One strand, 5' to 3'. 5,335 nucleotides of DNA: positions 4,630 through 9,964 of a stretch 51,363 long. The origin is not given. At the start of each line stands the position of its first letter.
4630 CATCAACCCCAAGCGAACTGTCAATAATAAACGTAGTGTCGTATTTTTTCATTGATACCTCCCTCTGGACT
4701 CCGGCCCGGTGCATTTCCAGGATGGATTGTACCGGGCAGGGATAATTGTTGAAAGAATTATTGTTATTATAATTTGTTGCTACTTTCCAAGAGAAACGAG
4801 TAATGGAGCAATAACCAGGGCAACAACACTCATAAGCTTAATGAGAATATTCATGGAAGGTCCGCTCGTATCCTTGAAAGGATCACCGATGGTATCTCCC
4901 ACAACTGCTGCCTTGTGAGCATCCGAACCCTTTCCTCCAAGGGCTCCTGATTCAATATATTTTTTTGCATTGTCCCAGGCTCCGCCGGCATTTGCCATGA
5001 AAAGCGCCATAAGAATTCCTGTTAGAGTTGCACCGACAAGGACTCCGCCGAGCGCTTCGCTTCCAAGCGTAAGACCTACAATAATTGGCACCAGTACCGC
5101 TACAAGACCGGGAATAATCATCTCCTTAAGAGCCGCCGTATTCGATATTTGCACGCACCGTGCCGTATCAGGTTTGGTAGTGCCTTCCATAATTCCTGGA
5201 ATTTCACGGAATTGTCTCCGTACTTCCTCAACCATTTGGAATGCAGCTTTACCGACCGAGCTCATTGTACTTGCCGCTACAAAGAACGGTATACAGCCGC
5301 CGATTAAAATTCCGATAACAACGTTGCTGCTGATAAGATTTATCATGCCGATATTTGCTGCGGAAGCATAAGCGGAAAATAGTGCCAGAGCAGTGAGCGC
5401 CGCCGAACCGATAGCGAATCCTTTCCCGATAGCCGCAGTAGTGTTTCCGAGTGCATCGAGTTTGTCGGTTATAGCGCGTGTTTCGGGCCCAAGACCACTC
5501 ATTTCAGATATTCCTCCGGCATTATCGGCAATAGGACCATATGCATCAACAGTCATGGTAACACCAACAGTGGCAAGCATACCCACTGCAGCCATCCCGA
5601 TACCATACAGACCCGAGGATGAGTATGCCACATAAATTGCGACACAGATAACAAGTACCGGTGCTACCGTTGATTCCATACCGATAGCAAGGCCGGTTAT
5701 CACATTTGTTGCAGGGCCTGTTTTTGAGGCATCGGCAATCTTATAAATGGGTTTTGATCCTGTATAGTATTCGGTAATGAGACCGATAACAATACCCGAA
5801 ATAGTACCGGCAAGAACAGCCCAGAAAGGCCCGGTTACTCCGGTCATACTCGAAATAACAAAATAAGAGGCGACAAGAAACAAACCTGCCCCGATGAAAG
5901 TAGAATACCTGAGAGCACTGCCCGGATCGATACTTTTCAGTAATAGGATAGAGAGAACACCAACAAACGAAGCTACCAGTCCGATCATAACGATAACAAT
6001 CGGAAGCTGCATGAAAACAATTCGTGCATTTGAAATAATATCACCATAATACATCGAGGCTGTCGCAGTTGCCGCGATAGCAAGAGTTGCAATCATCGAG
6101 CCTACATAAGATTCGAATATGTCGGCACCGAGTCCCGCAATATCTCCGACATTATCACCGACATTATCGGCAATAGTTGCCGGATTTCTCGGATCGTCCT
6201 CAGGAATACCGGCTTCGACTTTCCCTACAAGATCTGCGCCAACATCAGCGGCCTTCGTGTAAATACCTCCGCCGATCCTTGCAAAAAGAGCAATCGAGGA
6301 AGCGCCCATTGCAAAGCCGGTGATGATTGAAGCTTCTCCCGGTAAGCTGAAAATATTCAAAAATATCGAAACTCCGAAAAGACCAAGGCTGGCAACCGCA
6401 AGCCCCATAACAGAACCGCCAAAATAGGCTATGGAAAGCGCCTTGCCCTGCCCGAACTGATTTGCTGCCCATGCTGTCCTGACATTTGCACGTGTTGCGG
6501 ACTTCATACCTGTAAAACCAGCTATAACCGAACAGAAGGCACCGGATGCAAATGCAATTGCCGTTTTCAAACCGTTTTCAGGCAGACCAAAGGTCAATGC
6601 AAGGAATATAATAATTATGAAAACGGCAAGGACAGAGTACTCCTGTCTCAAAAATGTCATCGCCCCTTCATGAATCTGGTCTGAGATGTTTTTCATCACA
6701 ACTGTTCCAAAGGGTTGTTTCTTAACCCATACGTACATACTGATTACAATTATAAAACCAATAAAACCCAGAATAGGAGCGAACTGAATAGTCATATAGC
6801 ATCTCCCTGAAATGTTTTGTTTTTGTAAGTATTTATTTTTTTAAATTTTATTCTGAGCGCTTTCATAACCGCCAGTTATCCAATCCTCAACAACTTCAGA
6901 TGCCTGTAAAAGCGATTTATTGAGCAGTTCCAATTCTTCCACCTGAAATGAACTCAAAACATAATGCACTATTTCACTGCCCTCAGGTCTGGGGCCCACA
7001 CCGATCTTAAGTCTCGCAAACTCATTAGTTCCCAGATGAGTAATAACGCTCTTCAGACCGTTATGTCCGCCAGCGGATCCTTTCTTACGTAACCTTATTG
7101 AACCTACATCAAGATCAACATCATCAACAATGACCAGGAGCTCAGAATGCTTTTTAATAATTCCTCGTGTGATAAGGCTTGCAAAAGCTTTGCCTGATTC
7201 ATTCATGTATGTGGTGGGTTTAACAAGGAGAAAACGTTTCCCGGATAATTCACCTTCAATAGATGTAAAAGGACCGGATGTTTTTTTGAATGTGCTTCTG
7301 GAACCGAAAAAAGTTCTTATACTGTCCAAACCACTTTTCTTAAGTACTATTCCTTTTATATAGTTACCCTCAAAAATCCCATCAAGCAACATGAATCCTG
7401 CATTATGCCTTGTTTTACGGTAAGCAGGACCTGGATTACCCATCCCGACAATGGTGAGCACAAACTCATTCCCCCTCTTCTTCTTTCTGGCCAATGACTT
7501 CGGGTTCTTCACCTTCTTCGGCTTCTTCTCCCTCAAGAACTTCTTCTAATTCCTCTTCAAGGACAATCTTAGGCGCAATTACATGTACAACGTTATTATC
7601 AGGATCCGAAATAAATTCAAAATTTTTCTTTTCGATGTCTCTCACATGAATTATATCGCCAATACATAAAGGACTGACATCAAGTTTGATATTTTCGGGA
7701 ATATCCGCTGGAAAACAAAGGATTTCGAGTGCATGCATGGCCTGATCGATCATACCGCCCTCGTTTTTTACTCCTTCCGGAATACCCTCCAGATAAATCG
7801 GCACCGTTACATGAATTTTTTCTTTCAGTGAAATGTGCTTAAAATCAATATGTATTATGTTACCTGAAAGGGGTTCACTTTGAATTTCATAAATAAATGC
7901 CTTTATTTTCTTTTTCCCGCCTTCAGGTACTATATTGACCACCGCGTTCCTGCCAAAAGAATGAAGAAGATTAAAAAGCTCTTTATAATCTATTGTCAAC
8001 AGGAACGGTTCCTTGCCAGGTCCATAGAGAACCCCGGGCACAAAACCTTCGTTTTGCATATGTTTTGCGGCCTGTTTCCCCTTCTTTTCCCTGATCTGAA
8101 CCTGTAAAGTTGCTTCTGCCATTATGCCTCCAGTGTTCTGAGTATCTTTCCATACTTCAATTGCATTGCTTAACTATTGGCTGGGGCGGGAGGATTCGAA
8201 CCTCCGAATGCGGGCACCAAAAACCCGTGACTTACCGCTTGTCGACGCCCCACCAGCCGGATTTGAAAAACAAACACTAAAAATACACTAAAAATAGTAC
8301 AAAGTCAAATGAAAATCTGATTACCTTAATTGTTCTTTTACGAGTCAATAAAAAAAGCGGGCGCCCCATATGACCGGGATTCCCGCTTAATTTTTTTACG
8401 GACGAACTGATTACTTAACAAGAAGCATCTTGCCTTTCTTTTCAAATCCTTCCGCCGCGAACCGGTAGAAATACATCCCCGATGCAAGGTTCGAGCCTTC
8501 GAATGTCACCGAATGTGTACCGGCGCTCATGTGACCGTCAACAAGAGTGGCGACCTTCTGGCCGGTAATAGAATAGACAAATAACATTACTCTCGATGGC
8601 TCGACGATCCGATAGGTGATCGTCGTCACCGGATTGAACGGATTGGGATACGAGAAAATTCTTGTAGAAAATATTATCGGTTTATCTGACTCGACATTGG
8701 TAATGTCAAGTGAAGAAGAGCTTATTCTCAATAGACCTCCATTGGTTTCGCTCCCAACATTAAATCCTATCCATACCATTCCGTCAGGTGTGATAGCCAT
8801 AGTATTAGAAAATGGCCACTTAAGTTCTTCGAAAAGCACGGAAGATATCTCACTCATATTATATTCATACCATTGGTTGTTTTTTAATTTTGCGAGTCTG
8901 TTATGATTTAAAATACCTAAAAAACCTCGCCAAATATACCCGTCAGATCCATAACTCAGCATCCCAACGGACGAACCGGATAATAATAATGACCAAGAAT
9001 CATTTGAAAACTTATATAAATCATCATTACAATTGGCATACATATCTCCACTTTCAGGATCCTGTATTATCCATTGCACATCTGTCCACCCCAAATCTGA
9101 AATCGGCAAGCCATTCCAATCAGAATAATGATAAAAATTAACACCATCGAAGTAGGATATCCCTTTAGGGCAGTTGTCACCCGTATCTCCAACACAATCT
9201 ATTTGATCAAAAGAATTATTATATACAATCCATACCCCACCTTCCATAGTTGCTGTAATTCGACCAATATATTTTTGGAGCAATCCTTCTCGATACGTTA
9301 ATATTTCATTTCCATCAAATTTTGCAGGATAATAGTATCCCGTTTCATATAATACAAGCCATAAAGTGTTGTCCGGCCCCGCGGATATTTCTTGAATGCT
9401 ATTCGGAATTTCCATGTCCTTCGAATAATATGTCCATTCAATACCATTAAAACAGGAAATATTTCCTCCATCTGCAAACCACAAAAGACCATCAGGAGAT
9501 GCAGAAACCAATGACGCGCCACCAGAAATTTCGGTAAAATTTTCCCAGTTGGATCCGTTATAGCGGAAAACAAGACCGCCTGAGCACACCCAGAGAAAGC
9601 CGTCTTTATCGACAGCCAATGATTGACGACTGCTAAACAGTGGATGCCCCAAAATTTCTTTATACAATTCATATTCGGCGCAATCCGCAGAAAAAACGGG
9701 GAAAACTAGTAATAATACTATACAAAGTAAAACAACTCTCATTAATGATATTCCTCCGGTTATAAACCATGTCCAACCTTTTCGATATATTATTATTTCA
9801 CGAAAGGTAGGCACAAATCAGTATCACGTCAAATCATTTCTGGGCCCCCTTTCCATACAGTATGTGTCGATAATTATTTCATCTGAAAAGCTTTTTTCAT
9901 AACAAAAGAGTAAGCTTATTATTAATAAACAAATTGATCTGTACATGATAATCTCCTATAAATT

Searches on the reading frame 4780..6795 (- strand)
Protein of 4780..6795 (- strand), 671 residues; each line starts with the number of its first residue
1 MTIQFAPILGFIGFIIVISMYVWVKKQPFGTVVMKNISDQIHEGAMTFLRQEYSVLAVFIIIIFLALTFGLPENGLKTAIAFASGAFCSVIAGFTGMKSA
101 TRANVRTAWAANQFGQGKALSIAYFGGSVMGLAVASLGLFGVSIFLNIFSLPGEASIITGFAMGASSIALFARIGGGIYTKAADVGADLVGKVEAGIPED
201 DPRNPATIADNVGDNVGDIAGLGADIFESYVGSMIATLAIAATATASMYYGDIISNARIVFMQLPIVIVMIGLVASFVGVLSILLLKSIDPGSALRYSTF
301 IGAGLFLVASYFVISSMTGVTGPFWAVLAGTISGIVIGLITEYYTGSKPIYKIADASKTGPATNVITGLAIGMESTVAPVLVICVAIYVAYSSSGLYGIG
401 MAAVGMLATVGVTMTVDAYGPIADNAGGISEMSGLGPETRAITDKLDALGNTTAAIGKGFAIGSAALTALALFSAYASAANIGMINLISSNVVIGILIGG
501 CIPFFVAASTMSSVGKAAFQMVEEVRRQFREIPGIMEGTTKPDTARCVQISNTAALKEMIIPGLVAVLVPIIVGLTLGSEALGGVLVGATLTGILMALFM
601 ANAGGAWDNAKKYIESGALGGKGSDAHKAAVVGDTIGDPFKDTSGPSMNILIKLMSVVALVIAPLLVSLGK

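Call 24: search_protein_families(library=pfam, proteins=[window:4780-6795:-])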
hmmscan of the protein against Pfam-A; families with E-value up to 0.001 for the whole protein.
window:4780-6795:- (671 aa): 1 family
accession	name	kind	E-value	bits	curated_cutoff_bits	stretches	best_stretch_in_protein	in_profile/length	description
PF03030.21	H_PPase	-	8.1e-259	861.1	29.7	1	12-662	2-645/645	Inorganic H+ pyrophosphatase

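Call 25: find_related_loci(query=window:4780-6795:-, collection=genome_contigs, flank=10000)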
Query window:4780-6795:- (671 aa) in genome_contigs; peptide patterns used: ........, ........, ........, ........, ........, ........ (x = any residue, [..] = any of these).
600 stretches matched a pattern (row limit reached: there are more); 599 encode a relative of the query (tblastn E <= 1e-3); the best 80 are kept; 80 distinct loci.
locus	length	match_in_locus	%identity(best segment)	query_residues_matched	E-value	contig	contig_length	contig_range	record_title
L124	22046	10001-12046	64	3-671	0e+0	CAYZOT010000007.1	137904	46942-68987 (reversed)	MAG TPA_asm: uncultured Gemmatimonadota bacterium isolate SRP092902_co1_612 genome assembly, contig: NODE_60_length_1379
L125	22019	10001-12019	64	4-664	0e+0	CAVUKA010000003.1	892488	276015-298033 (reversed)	MAG: uncultured Gemmatimonadales bacterium isolate MFD01721.bin.1.169 genome assembly, contig: contig_33530, whole genom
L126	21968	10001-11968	67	4-666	0e+0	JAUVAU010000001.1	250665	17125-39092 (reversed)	MAG: Deltaproteobacteria bacterium isolate CSMAG_227 CSMAG_227_k127_8683030_length_250665_cov_34.9557, whole genome shot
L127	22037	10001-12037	62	3-669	0e+0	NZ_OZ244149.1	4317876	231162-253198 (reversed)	MAG: Candidatus Palauibacter sp. isolate 0d4ab03e-7888-48a4-aad6-e62ffb5e22cc chromosome 1, complete sequence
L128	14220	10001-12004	63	4-667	0e+0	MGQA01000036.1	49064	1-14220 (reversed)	MAG: Deltaproteobacteria bacterium GWF2_42_12 gwf2_scaffold_1817, whole genome shotgun sequence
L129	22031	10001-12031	64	4-669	0e+0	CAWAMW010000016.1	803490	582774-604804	MAG: uncultured Gemmatimonadales bacterium isolate MFD01721.bin.1.240 genome assembly, contig: contig_6624, whole genome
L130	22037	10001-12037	63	4-671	0e+0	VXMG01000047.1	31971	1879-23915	MAG: Gammaproteobacteria bacterium isolate SB0661_bin_31 NODE_1358_length_31971_cov_45.298690, whole genome shotgun sequ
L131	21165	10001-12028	60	10-671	0e+0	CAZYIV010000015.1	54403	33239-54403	MAG TPA_asm: uncultured Gemmatimonadaceae bacterium isolate binchicken_co118_12 genome assembly, contig: NODE_513_length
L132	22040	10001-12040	62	4-670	0e+0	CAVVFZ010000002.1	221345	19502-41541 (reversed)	MAG: uncultured delta proteobacterium isolate MFD01721.bin.1.133 genome assembly, contig: contig_11130, whole genome sho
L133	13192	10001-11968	59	3-667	0e+0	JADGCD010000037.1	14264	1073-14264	MAG: Nitrospinota bacterium isolate nWMHbin6 nWMH_bin6_NODE_37_length_14264_cov_4.511859, whole genome shotgun sequence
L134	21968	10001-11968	60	6-658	0e+0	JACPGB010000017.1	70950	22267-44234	MAG: Deltaproteobacteria bacterium isolate NC_groundwater_376_Ag_B-0.1um_56_22 GD18-4_B1_scaffold_271575, whole genome s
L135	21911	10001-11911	57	24-664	0e+0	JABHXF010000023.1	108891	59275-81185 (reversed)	MAG: Candidatus Woesearchaeota archaeon isolate SI047_bin3 k141_604877, whole genome shotgun sequence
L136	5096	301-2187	58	24-667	0e+0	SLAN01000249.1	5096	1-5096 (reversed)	MAG: Spirochaetales bacterium isolate CSSed162cmB_408 CSSed16-2cmB-85566, whole genome shotgun sequence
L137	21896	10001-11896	58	24-661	0e+0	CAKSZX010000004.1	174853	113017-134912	MAG: uncultured Oscillospiraceae bacterium isolate REFINED_METABAT215_TOP10_CONTIGS_1500_ASSEMBLY_K77_MERGED__Hadza_MoBi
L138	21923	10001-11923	57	24-667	0e+0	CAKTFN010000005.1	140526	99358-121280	MAG: uncultured Eubacteriales bacterium isolate REFINED_METABAT215_TOP10_CONTIGS_1500_ASSEMBLY_K77_MERGED__Hadza_PheChl_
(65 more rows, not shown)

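Call 59: list_cluster_members(proteins=[window:4780-6795:-, window:31350-32387:-, window:38520-39488:-, window:48174-48932:+])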
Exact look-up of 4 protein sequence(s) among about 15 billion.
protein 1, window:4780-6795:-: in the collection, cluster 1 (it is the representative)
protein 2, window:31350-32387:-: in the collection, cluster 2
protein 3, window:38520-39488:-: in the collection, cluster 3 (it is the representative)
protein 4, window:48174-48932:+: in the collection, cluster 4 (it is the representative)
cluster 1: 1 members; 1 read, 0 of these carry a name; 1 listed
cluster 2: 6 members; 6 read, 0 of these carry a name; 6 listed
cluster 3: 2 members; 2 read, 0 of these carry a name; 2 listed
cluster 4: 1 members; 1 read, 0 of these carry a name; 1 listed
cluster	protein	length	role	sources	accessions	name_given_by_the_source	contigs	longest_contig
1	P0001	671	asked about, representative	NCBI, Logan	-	-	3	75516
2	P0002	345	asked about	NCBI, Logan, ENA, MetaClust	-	-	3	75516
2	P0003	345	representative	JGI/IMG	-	-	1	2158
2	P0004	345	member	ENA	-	-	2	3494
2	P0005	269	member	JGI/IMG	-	-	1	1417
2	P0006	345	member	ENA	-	-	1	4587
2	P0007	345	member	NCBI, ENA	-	-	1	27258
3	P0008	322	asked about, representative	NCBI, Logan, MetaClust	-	-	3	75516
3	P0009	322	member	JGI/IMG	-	-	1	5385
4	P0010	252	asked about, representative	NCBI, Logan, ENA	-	-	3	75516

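Call 60: find_encoding_contigs(protein=P0007, flank=3000, max_places=4)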
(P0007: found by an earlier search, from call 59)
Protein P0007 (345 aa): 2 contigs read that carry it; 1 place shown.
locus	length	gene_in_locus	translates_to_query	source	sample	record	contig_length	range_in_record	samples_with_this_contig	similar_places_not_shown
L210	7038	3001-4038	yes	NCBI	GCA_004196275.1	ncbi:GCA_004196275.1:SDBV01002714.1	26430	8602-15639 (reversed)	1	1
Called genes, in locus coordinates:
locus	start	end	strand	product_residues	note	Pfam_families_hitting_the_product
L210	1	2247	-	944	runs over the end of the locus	PF26550:Tricorn_2nd, PF07676:PD40 (weak), PF26549:Tricorn_N (weak)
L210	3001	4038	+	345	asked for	PF01116:F_bP_aldolase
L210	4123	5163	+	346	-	PF00294:PfkB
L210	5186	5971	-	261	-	-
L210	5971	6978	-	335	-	PF14315:DUF4380 (faint)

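Call 61: find_encoding_contigs(protein=P0006, flank=3000, max_places=4)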
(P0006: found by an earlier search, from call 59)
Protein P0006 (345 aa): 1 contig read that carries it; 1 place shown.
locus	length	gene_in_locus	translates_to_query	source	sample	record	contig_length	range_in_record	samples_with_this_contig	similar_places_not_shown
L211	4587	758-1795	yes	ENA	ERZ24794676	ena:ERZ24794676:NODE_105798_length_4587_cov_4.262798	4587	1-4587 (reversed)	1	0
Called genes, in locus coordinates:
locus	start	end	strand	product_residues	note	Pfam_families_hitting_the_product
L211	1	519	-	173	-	?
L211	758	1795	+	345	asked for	PF01116:F_bP_aldolase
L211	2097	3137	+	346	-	PF00294:PfkB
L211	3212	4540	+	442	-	PF16153:DUF4861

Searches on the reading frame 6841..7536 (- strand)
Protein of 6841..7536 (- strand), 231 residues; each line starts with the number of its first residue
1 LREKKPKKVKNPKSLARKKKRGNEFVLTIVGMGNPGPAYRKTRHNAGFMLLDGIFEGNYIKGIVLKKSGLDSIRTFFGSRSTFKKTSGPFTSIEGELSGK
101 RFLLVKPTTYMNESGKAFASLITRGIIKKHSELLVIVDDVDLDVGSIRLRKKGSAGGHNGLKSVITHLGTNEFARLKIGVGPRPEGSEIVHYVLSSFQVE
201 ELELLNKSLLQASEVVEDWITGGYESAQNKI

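Call 66: search_protein_families(library=pfam, proteins=[window:6841-7536:-], max_evalue=0.01)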
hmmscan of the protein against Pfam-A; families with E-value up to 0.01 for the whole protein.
window:6841-7536:- (231 aa): 1 family
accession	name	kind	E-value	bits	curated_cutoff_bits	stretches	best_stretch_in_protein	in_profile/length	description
PF01195.25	Pept_tRNA_hydro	-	2.8e-56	190.7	27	1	29-231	2-182/183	Peptidyl-tRNA hydrolase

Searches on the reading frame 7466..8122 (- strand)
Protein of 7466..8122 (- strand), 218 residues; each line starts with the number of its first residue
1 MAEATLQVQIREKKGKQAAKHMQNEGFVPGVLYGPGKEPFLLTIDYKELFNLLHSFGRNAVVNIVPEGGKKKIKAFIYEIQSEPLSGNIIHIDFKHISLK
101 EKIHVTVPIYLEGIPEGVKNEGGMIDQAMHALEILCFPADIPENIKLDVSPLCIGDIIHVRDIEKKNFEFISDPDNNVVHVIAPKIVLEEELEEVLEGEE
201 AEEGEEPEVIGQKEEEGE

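Call 66: search_protein_families(library=pfam, proteins=[window:7466-8122:-], max_evalue=0.01)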
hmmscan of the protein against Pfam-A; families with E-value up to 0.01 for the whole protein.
window:7466-8122:- (218 aa): 2 families
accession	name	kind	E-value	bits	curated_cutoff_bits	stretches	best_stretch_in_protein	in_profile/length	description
PF14693.11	Ribosomal_TL5_C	-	8.3e-25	87.4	27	1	102-185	1-84/84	Ribosomal protein TL5, C-terminal domain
PF01386.24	Ribosomal_L25p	-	3.5e-21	75.9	23.6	1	6-94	1-82/82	Ribosomal L25p family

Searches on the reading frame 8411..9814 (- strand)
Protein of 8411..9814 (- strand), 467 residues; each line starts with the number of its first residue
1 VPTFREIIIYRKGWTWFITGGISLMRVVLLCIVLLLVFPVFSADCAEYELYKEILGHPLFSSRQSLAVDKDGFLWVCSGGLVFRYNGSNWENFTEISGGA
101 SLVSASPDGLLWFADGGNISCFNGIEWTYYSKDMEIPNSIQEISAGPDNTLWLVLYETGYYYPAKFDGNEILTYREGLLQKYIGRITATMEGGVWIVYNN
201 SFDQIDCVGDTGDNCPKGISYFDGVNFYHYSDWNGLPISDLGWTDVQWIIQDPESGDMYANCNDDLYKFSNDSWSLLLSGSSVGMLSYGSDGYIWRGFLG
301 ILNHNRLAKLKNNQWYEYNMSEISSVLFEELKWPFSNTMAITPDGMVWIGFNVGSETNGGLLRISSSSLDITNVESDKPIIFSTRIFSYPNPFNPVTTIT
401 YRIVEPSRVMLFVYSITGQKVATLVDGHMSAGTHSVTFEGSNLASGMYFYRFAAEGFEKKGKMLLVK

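Call 24: search_protein_families(library=pfam, proteins=[window:8411-9814:-])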
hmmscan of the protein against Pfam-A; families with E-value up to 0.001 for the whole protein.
window:8411-9814:- (467 aa): 2 families
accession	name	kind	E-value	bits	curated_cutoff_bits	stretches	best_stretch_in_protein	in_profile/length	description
PF18962.6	Por_Secre_tail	-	4.6e-07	30.5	27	1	389-459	2-69/75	Secretion system C-terminal sorting domain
PF19193.6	Tectonin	-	3.4e-05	23.8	30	0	64-196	37-169/216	Tectonin domain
